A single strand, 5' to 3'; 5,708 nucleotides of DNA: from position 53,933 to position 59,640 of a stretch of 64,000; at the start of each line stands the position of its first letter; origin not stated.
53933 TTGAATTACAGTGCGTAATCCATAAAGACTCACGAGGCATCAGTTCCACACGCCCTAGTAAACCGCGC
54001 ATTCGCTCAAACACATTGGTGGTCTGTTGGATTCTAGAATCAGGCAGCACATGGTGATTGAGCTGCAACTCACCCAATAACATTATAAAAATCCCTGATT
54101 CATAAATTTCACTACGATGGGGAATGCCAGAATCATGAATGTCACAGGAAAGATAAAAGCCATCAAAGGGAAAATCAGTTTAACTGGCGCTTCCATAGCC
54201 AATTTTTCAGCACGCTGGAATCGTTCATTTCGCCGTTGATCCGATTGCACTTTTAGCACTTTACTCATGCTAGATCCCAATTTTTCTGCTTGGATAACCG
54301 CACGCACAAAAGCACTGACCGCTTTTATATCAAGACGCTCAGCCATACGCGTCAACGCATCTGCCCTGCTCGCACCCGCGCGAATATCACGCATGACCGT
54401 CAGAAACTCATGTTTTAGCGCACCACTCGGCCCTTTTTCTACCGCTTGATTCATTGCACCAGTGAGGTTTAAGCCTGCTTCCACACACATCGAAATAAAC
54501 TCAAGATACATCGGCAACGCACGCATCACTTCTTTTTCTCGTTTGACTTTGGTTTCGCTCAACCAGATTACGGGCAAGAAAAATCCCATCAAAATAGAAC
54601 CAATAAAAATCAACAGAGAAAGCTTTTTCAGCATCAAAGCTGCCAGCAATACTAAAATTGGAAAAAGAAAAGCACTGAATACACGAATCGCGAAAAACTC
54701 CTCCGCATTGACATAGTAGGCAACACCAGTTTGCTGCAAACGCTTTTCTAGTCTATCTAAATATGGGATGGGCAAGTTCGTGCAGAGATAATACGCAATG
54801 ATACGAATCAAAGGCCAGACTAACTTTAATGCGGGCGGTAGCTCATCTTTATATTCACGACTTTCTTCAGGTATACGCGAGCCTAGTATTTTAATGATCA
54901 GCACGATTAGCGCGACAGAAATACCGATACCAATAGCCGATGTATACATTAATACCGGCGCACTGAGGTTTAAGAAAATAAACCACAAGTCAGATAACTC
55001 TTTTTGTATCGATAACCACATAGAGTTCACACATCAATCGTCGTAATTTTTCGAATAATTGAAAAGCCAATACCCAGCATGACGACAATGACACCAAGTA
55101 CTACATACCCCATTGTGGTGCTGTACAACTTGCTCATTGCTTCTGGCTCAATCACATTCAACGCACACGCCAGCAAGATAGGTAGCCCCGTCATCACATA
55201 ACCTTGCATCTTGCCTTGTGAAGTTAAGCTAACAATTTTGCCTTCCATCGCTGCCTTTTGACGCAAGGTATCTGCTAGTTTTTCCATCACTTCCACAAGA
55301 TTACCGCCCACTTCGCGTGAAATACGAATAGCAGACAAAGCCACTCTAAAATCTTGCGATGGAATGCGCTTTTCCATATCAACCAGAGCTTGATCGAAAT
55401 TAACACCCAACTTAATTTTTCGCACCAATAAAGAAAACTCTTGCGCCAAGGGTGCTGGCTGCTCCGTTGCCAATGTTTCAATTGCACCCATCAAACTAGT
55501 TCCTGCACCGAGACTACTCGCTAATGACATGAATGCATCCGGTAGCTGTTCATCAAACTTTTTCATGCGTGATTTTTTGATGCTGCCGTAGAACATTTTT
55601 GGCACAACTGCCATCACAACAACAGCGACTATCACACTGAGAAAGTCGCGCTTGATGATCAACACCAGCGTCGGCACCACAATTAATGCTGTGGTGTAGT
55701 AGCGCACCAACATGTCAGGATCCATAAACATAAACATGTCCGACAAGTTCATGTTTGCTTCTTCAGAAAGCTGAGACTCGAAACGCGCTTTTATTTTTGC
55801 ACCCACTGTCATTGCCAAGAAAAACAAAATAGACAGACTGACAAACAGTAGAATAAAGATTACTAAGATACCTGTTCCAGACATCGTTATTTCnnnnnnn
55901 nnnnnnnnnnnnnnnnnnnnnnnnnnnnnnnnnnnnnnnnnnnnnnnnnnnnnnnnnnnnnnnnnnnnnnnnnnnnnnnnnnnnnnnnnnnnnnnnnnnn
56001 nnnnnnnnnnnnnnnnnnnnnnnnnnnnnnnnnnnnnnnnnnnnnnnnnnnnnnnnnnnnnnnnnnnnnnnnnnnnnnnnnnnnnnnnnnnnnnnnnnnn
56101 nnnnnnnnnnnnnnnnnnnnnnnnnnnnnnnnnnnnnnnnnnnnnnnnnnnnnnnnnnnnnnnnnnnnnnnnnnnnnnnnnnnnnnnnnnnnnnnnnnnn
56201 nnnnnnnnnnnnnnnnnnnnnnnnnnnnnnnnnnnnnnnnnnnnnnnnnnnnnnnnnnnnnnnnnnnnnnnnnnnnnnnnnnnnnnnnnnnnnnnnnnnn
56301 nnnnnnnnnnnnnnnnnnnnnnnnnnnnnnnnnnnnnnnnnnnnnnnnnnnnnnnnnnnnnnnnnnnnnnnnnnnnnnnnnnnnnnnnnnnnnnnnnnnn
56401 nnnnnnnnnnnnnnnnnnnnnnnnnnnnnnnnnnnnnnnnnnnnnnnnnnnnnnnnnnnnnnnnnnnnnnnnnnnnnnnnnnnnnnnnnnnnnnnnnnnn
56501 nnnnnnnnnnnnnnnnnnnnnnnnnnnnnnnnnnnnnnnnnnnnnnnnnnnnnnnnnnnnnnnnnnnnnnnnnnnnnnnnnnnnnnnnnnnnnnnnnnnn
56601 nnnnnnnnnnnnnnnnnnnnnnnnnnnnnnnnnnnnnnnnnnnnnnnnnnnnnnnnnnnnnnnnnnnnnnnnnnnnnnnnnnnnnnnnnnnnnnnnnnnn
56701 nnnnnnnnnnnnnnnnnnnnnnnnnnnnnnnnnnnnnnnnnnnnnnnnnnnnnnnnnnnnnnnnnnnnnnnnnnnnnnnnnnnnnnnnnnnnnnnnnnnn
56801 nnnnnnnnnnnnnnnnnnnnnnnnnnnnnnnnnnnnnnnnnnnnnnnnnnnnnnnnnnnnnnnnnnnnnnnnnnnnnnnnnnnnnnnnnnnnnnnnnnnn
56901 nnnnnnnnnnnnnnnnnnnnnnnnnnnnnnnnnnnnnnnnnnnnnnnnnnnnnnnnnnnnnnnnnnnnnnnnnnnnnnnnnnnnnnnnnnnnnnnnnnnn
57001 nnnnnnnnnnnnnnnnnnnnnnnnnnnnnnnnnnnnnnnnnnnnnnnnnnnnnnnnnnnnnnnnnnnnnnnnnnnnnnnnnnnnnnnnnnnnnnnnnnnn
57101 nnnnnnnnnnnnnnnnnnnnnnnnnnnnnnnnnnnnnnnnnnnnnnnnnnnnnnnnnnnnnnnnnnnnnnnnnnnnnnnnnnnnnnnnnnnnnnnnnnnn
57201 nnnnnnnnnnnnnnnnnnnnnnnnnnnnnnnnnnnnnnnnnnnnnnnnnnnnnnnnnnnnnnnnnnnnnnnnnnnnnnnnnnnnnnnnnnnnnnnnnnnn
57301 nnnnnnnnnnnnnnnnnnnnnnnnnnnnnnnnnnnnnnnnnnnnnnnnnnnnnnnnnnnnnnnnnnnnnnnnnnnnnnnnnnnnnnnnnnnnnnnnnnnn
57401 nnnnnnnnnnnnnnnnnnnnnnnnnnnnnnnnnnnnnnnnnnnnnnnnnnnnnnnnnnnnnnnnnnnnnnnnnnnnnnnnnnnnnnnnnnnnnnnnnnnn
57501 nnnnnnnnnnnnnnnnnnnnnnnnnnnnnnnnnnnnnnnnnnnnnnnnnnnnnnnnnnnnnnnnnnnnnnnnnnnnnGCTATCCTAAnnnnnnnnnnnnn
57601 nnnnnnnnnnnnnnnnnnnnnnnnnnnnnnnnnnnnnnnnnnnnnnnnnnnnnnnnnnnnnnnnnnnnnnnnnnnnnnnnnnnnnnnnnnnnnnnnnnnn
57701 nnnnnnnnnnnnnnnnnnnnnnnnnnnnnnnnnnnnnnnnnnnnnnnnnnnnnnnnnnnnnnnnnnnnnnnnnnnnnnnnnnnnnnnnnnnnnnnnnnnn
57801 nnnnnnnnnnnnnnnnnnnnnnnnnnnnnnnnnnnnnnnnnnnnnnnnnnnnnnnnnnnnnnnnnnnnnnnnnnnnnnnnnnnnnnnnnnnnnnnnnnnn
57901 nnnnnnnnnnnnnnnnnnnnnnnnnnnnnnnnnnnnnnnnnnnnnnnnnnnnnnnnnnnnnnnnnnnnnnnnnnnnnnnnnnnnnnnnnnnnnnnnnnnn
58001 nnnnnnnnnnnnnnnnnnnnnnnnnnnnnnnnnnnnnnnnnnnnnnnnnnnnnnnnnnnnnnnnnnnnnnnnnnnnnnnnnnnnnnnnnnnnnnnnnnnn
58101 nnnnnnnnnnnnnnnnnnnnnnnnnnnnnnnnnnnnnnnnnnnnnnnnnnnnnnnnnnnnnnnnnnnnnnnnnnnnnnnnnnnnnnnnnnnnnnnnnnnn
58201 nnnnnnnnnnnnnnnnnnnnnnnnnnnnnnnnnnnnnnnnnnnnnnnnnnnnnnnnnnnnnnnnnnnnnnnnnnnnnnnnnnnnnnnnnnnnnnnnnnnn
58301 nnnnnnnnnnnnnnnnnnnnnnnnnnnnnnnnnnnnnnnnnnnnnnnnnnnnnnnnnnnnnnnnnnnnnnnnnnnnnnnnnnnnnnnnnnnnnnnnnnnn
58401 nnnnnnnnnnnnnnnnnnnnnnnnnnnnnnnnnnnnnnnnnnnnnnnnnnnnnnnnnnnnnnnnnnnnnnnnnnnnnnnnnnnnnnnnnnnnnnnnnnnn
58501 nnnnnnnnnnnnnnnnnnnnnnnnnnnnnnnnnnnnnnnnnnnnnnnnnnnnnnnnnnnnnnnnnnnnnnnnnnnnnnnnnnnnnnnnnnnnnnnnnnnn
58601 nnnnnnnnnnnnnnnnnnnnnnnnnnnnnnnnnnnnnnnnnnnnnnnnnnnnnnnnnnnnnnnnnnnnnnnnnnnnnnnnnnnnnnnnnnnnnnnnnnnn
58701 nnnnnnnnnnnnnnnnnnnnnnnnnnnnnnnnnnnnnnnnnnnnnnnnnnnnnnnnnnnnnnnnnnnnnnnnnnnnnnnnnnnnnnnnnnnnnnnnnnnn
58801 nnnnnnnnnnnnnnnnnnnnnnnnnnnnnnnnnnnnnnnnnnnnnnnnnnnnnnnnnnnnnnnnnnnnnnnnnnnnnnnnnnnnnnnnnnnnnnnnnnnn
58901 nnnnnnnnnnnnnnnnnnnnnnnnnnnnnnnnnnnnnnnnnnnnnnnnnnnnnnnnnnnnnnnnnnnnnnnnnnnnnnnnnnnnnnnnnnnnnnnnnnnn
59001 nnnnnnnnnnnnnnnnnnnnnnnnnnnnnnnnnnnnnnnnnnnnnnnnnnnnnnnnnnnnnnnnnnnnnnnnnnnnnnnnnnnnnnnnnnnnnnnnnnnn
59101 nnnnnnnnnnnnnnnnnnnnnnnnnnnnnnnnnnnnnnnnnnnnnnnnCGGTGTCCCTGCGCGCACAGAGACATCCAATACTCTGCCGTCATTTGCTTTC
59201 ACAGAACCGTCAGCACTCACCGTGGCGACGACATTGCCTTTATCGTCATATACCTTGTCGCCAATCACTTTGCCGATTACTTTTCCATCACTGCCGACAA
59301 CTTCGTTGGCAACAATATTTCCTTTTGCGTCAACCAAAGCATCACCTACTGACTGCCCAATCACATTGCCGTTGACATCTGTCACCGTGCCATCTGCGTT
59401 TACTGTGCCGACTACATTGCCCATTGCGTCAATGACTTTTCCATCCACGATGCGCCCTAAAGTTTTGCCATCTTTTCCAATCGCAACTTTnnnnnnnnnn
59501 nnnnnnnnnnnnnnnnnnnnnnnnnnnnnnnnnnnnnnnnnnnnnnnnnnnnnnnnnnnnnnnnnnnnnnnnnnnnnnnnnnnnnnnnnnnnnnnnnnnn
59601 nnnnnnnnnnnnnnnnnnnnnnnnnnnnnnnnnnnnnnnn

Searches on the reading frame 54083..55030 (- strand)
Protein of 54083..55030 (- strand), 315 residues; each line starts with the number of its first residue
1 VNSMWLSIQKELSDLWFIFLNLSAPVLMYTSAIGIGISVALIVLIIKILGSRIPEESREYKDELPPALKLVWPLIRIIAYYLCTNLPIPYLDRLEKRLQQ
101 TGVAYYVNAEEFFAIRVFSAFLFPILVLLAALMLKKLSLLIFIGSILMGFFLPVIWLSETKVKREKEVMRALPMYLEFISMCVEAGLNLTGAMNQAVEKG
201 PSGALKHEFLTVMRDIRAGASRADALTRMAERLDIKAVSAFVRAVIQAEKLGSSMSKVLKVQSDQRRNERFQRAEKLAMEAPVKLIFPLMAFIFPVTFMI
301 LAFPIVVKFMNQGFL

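Call 71: search_protein_families(library=pfam, proteins=[window:54083-55030:-], max_evalue=0.001)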
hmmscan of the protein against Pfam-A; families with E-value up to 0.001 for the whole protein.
window:54083-55030:- (315 aa): 1 family
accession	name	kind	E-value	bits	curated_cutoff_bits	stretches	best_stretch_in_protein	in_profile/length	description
PF00482.28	T2SSF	-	4.1e-18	66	25.2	1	176-301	2-123/125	Type II secretion system (T2SS), protein F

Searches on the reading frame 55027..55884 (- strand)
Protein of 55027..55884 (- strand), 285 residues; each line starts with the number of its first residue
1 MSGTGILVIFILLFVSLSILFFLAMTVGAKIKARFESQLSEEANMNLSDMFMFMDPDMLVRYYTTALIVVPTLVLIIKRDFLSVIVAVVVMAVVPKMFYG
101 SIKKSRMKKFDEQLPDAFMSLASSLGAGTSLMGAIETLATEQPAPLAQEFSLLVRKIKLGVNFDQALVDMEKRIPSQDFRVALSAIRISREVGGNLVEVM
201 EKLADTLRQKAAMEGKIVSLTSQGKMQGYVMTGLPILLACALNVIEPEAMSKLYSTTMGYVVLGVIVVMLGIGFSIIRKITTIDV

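Call 71: search_protein_families(library=pfam, proteins=[window:55027-55884:-], max_evalue=0.001)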
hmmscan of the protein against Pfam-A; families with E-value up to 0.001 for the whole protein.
window:55027-55884:- (285 aa): 1 family
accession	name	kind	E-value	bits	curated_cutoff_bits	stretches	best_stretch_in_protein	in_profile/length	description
PF00482.28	T2SSF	-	1.5e-18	67.4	25.2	1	120-239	4-120/125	Type II secretion system (T2SS), protein F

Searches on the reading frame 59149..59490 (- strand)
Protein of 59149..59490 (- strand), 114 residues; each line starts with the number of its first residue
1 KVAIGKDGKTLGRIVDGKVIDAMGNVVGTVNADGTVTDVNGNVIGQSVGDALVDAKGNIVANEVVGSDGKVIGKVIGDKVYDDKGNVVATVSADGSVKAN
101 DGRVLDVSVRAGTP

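Call 66: search_protein_families(library=pfam, proteins=[window:59149-59490:-], max_evalue=0.01)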
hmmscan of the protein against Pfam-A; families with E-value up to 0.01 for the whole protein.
window:59149-59490:- (114 aa): 4 families
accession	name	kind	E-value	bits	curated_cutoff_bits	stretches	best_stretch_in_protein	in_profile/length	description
PF21785.3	Bflower_2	-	1.8e-11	44.3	38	2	7-56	24-73/112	5-fold beta-flower protein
PF21784.3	Bflower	-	1e-06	29.6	25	1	38-93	5-65/116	4-fold beta flower protein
PF12396.14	DUF3659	-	3e-06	27.4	24.8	2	4-46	15-54/61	Protein of unknown function (DUF3659)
PF05593.20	RHS_repeat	-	0.0002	22.1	22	0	81-97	1-17/38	RHS Repeat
